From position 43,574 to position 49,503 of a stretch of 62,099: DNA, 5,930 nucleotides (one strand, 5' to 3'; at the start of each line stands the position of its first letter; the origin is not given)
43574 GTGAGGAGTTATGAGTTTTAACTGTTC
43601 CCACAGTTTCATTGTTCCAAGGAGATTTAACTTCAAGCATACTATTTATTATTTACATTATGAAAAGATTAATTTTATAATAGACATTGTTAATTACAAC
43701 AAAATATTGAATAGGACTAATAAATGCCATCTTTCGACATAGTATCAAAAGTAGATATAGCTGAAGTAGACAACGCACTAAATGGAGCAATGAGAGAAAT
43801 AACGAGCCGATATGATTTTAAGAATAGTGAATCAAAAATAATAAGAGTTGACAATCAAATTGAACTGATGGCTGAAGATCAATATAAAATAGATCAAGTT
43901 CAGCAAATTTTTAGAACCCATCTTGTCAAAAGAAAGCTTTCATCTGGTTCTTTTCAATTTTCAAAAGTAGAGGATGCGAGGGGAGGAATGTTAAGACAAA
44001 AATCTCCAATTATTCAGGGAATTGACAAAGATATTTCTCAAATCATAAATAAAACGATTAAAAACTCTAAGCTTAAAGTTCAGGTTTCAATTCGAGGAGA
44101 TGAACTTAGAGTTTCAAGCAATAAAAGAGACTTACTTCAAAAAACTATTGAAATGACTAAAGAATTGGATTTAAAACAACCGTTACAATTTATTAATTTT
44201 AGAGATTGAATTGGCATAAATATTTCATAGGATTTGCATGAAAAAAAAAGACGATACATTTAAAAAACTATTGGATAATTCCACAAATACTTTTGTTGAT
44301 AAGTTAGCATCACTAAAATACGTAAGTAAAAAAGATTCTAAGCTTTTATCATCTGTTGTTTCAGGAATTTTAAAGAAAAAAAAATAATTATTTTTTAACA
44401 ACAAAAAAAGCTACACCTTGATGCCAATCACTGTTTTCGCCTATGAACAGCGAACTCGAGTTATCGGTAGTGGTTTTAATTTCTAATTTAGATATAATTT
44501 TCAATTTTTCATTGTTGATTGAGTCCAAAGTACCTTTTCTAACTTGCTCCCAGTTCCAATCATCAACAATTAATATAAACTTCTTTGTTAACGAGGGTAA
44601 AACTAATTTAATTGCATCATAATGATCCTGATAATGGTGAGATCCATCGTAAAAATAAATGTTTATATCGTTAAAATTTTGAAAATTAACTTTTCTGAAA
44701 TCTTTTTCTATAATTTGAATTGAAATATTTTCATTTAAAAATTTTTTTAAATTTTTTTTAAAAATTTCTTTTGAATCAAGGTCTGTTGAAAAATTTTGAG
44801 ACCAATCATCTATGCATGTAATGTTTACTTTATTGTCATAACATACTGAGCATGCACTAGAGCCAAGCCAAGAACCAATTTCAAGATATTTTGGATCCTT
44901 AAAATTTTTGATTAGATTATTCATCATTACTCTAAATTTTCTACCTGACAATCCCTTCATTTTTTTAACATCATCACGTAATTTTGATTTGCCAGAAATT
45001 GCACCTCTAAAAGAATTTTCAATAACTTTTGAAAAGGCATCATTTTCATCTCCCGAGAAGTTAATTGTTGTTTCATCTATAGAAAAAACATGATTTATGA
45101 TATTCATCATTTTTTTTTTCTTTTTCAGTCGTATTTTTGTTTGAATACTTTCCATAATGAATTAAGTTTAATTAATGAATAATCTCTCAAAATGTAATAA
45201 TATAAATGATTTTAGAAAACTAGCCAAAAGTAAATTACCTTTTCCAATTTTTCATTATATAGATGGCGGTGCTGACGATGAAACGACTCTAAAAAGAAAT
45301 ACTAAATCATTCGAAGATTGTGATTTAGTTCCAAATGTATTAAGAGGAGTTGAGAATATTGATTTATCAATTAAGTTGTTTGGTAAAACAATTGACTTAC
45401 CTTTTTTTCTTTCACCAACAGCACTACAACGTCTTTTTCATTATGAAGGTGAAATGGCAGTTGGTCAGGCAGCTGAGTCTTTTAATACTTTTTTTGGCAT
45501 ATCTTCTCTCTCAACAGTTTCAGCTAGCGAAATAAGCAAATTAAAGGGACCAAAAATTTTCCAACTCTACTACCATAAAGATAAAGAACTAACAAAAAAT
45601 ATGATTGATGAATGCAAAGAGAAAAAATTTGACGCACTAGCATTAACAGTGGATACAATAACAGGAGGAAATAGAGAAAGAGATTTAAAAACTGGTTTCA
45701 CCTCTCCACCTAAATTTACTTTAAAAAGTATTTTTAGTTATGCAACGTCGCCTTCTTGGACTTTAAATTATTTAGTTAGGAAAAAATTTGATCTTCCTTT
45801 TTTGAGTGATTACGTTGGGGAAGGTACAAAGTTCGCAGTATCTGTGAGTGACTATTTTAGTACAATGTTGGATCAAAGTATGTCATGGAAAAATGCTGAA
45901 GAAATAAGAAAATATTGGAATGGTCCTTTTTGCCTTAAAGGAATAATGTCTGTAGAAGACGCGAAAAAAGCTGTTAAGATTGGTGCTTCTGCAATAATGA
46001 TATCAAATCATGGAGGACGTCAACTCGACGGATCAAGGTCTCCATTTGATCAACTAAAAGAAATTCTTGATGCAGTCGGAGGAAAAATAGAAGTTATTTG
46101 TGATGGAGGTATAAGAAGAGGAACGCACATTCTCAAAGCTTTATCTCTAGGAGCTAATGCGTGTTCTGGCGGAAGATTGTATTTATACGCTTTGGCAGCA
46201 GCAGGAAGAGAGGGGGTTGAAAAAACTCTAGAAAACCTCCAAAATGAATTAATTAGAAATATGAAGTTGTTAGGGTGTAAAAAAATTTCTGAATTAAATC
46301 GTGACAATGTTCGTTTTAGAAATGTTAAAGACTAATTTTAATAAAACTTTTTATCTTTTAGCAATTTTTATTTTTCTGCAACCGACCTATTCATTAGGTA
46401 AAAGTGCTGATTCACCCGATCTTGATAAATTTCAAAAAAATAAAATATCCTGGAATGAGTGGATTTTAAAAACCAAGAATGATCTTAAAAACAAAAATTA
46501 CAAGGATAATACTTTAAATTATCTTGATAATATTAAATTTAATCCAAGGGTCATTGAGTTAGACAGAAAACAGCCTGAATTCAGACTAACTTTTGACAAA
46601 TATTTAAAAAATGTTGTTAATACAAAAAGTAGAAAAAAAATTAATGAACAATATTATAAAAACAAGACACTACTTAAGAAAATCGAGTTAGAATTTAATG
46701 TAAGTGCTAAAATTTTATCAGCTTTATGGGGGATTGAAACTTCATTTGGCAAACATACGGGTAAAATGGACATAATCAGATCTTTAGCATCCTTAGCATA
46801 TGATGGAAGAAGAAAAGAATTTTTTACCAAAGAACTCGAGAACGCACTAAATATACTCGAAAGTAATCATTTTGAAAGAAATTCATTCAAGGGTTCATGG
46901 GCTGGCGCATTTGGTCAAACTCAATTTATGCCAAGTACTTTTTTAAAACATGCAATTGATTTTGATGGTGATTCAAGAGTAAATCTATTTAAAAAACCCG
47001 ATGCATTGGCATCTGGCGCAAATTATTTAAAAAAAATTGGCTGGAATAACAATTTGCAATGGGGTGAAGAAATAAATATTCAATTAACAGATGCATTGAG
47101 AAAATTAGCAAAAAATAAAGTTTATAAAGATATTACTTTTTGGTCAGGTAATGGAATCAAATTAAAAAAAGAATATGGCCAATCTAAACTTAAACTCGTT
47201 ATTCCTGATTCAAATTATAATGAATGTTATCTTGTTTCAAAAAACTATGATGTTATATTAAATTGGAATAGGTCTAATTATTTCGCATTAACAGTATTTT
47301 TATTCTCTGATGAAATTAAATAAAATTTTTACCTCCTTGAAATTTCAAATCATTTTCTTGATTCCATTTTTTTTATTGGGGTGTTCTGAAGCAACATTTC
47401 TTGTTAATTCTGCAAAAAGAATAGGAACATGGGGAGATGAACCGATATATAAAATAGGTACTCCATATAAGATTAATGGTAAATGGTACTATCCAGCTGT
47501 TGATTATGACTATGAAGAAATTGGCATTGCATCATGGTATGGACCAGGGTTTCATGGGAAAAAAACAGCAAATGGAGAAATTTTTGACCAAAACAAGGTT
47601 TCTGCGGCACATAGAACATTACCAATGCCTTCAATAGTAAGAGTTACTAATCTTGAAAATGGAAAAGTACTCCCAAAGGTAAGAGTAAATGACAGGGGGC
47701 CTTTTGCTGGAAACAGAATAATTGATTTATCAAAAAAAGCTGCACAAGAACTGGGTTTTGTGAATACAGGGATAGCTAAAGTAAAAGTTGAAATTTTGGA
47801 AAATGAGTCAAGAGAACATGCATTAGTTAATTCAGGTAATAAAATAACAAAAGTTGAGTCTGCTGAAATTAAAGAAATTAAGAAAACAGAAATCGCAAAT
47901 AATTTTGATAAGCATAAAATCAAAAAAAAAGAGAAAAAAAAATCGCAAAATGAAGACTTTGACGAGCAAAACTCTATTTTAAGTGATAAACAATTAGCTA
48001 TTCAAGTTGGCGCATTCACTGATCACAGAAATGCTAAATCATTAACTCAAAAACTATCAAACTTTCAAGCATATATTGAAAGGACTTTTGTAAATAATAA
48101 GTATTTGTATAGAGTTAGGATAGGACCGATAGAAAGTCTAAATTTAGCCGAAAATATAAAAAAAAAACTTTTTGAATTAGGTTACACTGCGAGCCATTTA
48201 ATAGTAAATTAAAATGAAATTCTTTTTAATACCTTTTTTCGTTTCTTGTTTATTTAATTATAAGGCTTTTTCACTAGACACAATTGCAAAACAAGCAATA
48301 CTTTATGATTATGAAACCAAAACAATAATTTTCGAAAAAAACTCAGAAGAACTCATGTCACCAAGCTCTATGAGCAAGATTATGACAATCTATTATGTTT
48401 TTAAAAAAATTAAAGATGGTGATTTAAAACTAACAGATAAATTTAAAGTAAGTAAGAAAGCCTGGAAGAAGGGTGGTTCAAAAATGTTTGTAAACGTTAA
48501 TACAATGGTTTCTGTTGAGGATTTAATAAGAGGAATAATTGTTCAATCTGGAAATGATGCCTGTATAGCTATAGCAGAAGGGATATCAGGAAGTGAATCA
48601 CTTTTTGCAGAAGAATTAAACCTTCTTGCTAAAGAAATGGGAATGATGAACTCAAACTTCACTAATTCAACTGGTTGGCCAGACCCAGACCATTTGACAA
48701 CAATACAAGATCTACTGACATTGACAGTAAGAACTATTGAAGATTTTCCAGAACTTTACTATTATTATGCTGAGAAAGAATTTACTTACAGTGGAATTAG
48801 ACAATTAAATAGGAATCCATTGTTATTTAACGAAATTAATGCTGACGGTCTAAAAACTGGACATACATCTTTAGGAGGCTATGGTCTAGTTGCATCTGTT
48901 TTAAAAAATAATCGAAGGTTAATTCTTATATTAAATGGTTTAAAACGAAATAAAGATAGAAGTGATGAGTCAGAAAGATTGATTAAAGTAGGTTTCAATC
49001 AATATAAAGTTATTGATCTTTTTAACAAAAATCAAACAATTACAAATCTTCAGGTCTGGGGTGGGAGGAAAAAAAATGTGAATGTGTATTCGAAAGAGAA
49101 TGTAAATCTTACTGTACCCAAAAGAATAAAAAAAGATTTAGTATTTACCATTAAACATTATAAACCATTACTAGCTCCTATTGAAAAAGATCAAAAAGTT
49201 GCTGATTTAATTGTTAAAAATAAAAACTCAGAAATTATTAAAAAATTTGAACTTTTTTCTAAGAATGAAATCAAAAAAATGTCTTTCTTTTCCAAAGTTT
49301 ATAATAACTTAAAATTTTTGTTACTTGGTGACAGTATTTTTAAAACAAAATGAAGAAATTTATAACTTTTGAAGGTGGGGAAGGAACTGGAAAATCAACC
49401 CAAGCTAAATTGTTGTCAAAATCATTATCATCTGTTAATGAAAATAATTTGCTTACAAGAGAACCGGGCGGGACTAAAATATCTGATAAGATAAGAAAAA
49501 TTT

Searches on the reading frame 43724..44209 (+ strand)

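Call 16: search_protein_families(library=pfam, proteins=[window:43724-44209:+], max_evalue=0.00001)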
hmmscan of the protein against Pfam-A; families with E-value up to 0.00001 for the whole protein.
window:43724-44209:+ (161 aa): 1 family
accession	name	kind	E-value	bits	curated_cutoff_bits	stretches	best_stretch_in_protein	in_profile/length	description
PF04461.18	DUF520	-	9.8e-53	179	23.2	1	2-160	1-161/161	Protein of unknown function (DUF520)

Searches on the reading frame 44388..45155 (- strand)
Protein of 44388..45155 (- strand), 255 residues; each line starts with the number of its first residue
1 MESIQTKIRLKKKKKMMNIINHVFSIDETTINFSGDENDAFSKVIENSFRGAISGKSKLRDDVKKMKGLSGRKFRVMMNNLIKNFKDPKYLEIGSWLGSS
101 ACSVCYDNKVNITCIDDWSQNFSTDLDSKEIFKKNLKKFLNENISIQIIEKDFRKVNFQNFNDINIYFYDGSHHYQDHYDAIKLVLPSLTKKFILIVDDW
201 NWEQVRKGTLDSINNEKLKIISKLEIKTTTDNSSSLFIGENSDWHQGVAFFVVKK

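Call 16: search_protein_families(library=pfam, proteins=[window:44388-45155:-], max_evalue=0.00001)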
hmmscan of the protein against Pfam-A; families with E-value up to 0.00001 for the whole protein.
window:44388-45155:- (255 aa): 1 family
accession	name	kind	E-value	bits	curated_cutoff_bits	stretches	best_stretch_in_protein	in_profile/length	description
PF13578.12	Methyltransf_24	-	5.1e-11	43.8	26.3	1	91-200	1-105/105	Methyltransferase domain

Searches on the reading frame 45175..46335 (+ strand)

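Call 16: search_protein_families(library=pfam, proteins=[window:45175-46335:+], max_evalue=0.00001)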
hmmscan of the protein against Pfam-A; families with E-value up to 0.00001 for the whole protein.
window:45175-46335:+ (386 aa): 2 families
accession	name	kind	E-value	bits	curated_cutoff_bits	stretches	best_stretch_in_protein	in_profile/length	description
PF01070.24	FMN_dh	-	5.9e-128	427.2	24.9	1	17-380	1-349/350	FMN-dependent dehydrogenase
PF00478.31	IMPDH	-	3.8e-07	29.9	25.6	0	304-335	207-238/345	IMP dehydrogenase / GMP reductase domain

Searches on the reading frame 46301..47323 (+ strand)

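Call 16: search_protein_families(library=pfam, proteins=[window:46301-47323:+], max_evalue=0.00001)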
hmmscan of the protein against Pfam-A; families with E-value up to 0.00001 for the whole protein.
window:46301-47323:+ (340 aa): 1 family
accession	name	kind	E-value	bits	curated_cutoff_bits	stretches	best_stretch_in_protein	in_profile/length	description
PF13406.11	SLT_2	-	3.6e-88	296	24.3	1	52-337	3-292/292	Transglycosylase SLT domain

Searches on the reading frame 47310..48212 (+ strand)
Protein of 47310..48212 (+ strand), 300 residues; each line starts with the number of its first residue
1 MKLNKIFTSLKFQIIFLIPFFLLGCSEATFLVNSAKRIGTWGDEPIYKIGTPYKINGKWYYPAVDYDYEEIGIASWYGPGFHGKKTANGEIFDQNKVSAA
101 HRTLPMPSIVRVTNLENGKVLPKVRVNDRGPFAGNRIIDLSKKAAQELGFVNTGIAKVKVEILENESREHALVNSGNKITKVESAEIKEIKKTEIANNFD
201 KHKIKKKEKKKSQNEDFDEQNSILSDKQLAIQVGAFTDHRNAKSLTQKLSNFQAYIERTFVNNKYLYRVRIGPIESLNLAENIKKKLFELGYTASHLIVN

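Call 16: search_protein_families(library=pfam, proteins=[window:47310-48212:+], max_evalue=0.00001)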
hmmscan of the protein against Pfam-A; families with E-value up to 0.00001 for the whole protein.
window:47310-48212:+ (300 aa): 2 families
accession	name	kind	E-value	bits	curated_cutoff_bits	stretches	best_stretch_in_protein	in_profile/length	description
PF03330.24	DPBB_1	-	2.2e-23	82.7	28.8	1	71-160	3-83/83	Lytic transglycolase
PF05036.18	SPOR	-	9.3e-11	42.3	21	1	230-287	6-64/76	SPOR domain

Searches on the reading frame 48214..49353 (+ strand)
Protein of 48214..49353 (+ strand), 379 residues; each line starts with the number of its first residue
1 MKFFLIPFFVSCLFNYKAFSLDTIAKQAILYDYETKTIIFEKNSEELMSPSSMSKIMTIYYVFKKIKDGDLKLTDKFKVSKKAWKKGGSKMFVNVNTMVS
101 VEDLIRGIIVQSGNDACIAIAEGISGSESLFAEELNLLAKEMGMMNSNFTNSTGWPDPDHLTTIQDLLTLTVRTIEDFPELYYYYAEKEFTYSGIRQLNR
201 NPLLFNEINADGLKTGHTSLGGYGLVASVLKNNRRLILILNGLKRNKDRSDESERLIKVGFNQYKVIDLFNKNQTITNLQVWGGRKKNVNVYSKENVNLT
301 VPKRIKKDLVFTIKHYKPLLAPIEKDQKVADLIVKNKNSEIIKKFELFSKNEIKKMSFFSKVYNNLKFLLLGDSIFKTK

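Call 16: search_protein_families(library=pfam, proteins=[window:48214-49353:+], max_evalue=0.00001)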
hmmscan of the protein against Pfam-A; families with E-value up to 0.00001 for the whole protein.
window:48214-49353:+ (379 aa): 3 families
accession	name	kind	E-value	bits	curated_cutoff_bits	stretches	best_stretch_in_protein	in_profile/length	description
PF00768.25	Peptidase_S11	-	1.2e-59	202.1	27.6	1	22-239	9-233/239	D-alanyl-D-alanine carboxypeptidase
PF07943.18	PBP5_C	-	1.8e-13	50.9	21.2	1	264-355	1-91/91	Penicillin-binding protein 5, C-terminal domain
PF13354.11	Beta-lactamase2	-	1.6e-11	44.4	22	1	32-170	6-142/214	Beta-lactamase enzyme family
